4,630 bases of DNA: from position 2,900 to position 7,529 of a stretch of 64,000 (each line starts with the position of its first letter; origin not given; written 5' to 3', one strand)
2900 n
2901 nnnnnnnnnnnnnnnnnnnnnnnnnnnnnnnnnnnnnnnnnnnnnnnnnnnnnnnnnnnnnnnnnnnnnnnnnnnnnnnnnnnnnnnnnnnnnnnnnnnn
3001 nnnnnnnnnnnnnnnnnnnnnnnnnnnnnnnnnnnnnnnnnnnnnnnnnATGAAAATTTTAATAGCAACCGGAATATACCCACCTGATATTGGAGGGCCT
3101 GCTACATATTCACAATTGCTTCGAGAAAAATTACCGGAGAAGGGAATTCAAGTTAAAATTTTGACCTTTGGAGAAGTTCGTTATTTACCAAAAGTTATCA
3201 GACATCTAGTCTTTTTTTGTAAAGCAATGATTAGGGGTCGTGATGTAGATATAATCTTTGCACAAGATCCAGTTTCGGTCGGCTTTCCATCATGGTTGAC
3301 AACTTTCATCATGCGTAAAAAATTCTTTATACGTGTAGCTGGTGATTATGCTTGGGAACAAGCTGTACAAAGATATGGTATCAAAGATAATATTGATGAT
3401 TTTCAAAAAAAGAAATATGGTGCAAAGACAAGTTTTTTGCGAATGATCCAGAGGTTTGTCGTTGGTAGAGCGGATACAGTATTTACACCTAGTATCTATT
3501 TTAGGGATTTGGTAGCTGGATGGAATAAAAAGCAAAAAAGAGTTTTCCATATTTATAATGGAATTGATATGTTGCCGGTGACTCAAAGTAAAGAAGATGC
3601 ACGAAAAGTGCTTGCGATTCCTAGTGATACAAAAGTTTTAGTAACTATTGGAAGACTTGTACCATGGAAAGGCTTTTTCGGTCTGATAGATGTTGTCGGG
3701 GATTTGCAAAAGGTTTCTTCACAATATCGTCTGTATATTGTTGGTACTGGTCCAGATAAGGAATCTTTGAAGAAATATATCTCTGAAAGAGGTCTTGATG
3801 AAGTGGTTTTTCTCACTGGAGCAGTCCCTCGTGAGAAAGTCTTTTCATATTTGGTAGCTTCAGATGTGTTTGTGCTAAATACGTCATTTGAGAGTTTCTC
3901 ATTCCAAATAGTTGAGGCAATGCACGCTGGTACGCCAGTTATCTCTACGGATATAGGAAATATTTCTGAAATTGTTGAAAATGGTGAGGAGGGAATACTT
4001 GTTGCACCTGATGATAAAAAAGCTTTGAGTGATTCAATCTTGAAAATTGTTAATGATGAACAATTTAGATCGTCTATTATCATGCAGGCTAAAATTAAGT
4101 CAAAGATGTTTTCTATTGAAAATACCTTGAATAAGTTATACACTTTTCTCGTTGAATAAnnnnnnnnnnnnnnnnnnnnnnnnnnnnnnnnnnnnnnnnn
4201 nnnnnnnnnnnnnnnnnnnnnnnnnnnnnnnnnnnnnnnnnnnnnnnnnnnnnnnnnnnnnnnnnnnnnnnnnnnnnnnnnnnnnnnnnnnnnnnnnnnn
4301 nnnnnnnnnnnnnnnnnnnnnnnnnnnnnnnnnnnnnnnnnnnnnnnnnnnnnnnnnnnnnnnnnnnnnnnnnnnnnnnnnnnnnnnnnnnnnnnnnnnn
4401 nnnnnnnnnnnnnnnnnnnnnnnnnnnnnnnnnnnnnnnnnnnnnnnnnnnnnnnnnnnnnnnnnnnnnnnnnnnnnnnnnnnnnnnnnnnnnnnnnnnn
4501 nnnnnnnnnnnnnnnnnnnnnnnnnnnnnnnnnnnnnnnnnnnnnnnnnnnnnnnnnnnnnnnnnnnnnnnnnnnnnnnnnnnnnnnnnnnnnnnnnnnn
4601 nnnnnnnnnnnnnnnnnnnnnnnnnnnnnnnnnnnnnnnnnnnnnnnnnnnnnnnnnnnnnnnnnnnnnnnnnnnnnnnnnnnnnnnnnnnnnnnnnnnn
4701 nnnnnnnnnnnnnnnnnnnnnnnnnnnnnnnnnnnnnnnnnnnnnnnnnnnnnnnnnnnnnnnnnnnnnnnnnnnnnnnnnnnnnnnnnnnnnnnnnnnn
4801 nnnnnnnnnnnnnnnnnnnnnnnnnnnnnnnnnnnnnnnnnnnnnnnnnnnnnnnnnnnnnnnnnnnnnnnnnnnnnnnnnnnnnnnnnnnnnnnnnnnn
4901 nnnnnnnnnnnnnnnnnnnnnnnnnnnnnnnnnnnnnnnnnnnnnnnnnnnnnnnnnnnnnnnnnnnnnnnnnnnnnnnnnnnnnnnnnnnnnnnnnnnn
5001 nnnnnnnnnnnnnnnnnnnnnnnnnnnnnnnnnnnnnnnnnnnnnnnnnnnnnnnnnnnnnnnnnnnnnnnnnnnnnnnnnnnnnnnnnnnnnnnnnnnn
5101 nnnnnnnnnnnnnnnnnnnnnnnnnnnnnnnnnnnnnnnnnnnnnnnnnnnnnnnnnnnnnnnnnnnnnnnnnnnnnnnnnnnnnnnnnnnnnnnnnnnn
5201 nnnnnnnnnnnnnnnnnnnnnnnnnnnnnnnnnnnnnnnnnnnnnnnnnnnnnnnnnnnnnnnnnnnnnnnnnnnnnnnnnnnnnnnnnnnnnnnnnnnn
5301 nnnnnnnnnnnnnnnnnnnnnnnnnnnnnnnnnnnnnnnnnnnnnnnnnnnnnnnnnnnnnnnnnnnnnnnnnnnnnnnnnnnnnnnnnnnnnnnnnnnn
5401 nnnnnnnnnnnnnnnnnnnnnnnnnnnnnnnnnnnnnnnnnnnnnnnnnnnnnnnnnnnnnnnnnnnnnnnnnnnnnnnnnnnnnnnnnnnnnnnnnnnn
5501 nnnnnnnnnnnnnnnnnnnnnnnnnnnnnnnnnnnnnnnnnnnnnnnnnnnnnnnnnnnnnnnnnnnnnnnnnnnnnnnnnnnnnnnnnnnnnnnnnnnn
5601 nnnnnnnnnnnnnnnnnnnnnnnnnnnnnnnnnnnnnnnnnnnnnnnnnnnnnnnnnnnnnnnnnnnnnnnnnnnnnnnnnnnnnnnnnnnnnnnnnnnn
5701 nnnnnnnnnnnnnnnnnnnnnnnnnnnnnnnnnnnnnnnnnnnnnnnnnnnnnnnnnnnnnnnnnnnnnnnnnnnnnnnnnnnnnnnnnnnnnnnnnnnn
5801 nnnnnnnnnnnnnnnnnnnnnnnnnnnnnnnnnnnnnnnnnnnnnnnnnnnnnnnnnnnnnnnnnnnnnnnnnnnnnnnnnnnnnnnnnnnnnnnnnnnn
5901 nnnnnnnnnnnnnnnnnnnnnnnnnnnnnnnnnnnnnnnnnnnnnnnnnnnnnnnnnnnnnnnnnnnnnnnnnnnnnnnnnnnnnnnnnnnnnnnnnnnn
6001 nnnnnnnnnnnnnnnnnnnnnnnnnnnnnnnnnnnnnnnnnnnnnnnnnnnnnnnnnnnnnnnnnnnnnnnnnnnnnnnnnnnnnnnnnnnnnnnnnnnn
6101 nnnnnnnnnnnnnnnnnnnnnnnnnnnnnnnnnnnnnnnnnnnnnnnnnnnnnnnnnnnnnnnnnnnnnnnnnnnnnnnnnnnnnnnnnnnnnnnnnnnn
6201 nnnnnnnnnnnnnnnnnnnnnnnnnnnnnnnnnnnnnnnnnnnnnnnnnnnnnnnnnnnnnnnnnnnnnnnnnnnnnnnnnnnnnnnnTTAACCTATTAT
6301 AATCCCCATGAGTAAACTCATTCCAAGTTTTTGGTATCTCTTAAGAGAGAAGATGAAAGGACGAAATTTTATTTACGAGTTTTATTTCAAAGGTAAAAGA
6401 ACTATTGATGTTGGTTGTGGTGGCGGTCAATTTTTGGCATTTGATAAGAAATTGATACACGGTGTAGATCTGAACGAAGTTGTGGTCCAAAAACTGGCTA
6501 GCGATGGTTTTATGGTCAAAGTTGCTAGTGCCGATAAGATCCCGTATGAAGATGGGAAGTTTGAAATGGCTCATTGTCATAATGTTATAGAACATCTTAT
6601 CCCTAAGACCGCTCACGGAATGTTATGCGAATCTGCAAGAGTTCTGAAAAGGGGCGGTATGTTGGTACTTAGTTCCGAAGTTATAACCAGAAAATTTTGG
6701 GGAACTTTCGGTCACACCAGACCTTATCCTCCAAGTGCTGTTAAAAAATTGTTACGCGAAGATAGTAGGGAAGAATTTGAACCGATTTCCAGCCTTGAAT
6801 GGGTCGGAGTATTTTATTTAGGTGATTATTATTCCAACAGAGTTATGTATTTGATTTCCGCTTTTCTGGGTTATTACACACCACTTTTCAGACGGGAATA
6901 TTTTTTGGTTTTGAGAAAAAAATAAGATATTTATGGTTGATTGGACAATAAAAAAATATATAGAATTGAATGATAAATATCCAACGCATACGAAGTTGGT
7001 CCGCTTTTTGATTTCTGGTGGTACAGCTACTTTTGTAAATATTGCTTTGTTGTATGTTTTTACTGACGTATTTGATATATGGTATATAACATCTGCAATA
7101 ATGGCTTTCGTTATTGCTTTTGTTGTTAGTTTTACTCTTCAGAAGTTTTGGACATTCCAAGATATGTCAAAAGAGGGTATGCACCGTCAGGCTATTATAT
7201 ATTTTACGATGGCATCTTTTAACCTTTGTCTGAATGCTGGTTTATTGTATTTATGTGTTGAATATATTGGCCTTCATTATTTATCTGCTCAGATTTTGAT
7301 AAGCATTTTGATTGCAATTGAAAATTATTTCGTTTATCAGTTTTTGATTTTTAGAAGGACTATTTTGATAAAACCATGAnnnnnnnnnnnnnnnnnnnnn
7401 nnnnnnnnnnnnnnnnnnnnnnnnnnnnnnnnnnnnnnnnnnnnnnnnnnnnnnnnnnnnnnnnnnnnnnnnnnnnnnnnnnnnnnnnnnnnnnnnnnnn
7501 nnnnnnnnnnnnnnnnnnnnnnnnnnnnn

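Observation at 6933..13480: GtrA / GT-C / GtrB-like module including a fusion of polyprenol-phosphate-sugar synthase with a GT-C membrane transferase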

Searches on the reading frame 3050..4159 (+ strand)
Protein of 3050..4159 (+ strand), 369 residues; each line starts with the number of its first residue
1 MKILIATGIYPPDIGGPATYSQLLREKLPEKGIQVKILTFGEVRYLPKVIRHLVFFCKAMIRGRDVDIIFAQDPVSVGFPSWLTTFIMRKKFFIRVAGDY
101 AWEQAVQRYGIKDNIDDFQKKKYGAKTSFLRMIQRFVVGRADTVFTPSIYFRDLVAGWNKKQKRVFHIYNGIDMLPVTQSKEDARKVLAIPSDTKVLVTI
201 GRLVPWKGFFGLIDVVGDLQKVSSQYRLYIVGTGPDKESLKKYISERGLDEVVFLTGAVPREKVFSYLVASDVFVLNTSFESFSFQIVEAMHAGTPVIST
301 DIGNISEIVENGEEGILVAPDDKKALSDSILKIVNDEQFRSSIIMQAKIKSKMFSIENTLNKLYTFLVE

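Call 10: search_protein_families(library=pfam, proteins=[window:3050-4159:+], max_evalue=0.001)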
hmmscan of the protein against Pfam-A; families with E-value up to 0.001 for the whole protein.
window:3050-4159:+ (369 aa): 6 families
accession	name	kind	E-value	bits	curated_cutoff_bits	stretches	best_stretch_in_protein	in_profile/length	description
PF00534.26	Glycos_transf_1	-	1.9e-41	141.9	26.4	1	181-348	2-170/172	Glycosyl transferases group 1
PF13692.12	Glyco_trans_1_4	-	4.9e-33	114.8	27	1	195-336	2-142/142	Glycosyl transferases group 1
PF13579.12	Glyco_trans_4_4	-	6.1e-09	36.9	29.7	1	42-171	56-158/158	Glycosyl transferase 4-like domain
PF13439.12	Glyco_transf_4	-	1.6e-08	35.2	28.5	1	14-173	1-167/170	Glycosyltransferase Family 4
PF20706.3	GT4-conflict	-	0.00018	21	26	1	164-299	173-310/385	Family 4 Glycosyltransferase in conflict systems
PF13524.12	Glyco_trans_1_2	-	0.00033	21.1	25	1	225-348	14-126/144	Glycosyl transferase-like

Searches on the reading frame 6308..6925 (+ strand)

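Call 3: search_protein_families(library=pfam, proteins=[window:6308-6925:+], max_evalue=0.01)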
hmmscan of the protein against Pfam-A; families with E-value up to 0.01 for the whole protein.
window:6308-6925:+ (205 aa): 8 families
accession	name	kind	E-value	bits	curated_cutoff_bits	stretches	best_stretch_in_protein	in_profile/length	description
PF08241.18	Methyltransf_11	-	6.1e-14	52.9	21.2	1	33-121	1-95/95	Methyltransferase domain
PF13649.12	Methyltransf_25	-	2.3e-10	41.4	27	1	34-117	3-97/97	Methyltransferase domain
PF13847.12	Methyltransf_31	-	6.9e-09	36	27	1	28-130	3-118/145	Methyltransferase domain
PF08242.18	Methyltransf_12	-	8.2e-08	33.3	30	1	33-119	1-98/98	Methyltransferase domain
PF13489.12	Methyltransf_23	-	2.3e-07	31.1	27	1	20-122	14-117/164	Methyltransferase domain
PF03141.22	Methyltransf_29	-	9.6e-05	21.6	23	1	33-127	122-223/506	Putative S-adenosyl-L-methionine-dependent methyltransferase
PF07021.18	MetW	-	0.0059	16.7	21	1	21-88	6-79/193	Methionine biosynthesis protein MetW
PF05148.21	Methyltransf_8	-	0.0085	16.4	27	0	33-126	77-160/219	Hypothetical methyltransferase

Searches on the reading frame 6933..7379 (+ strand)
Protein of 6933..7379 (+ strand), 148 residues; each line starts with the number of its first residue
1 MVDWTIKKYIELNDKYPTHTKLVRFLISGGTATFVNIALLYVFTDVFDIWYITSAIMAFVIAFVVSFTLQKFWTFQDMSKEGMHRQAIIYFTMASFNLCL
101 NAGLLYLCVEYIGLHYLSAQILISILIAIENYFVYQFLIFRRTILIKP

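Call 3: search_protein_families(library=pfam, proteins=[window:6933-7379:+], max_evalue=0.01)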
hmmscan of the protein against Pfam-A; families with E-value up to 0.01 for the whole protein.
window:6933-7379:+ (148 aa): 1 family
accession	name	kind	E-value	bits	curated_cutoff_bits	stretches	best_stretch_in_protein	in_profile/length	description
PF04138.20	GtrA_DPMS_TM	-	1.2e-24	87.1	26.1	1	24-140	1-117/117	GtrA/DPMS, transmembrane domain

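Call 4: search_protein_families(library=ncbifam, proteins=[window:6933-7379:+], max_evalue=0.01)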
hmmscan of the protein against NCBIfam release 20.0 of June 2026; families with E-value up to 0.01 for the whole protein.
window:6933-7379:+ (148 aa): 0 families
